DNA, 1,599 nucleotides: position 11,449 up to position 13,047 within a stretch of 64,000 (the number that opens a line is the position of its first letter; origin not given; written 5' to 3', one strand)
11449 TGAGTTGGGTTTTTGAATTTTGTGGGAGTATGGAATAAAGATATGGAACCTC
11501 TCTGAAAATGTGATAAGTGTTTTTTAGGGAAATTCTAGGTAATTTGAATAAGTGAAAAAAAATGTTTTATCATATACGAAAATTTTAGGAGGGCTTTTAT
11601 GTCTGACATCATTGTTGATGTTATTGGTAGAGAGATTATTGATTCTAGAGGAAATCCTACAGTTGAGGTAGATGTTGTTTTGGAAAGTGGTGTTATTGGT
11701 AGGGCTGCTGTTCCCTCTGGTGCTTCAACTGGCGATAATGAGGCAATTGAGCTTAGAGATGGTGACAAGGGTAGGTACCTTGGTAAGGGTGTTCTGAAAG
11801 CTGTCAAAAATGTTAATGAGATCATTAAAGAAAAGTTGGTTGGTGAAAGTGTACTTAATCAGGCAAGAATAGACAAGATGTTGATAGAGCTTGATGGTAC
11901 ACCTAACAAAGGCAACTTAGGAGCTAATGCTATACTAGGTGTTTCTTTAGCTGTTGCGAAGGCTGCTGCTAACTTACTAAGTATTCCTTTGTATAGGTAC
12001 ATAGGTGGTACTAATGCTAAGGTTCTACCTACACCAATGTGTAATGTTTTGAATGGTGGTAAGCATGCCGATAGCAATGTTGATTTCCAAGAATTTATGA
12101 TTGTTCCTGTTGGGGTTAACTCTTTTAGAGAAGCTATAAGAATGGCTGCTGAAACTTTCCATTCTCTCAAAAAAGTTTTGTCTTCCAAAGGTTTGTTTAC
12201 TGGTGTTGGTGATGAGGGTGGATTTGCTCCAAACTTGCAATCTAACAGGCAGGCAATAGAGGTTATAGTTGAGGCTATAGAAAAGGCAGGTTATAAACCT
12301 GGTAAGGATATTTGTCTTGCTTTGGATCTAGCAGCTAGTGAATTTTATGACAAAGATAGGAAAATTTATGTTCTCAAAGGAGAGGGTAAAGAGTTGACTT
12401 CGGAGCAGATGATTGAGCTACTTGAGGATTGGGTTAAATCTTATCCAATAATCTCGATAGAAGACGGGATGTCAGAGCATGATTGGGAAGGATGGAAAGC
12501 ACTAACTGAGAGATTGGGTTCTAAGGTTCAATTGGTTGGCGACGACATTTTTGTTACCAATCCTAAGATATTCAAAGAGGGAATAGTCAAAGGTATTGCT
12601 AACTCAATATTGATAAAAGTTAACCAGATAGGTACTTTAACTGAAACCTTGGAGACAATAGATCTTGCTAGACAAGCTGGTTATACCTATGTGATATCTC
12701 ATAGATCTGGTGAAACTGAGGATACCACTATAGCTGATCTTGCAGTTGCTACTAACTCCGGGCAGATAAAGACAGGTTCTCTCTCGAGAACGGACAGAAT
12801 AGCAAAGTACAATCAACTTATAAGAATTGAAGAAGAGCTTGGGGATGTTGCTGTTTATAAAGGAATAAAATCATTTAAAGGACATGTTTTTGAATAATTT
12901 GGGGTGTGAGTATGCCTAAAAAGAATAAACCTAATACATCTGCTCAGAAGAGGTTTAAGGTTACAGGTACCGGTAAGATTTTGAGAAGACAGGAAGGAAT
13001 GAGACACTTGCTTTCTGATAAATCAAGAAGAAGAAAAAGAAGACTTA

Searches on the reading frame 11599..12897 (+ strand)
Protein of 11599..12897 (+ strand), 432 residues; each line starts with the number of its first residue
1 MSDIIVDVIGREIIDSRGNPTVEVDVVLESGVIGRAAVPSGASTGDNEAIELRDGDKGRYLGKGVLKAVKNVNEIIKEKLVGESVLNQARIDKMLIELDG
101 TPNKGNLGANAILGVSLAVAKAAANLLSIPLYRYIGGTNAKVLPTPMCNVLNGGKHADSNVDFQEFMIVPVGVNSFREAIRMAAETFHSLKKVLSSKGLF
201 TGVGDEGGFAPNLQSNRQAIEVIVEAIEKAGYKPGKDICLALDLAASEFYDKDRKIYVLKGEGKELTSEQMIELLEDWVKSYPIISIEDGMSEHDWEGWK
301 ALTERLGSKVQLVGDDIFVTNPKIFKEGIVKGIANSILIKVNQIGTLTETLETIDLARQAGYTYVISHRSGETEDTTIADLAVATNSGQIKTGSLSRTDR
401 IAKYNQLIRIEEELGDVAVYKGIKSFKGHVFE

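Call 17: search_protein_families(library=pfam, proteins=[window:11599-12897:+], max_evalue=0.00001)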
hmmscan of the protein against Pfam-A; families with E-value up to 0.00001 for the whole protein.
window:11599-12897:+ (432 aa): 3 families
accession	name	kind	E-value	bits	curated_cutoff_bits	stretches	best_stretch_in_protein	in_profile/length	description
PF00113.28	Enolase_C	-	1.5e-132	441.8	21.5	1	141-427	2-294/296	Enolase, C-terminal TIM barrel domain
PF03952.21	Enolase_N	-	1.1e-60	203.9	35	1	5-135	1-131/131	Enolase, N-terminal domain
PF13378.12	MR_MLE_C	-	1.9e-06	28.2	29.4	1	267-387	56-171/219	Enolase C-terminal domain-like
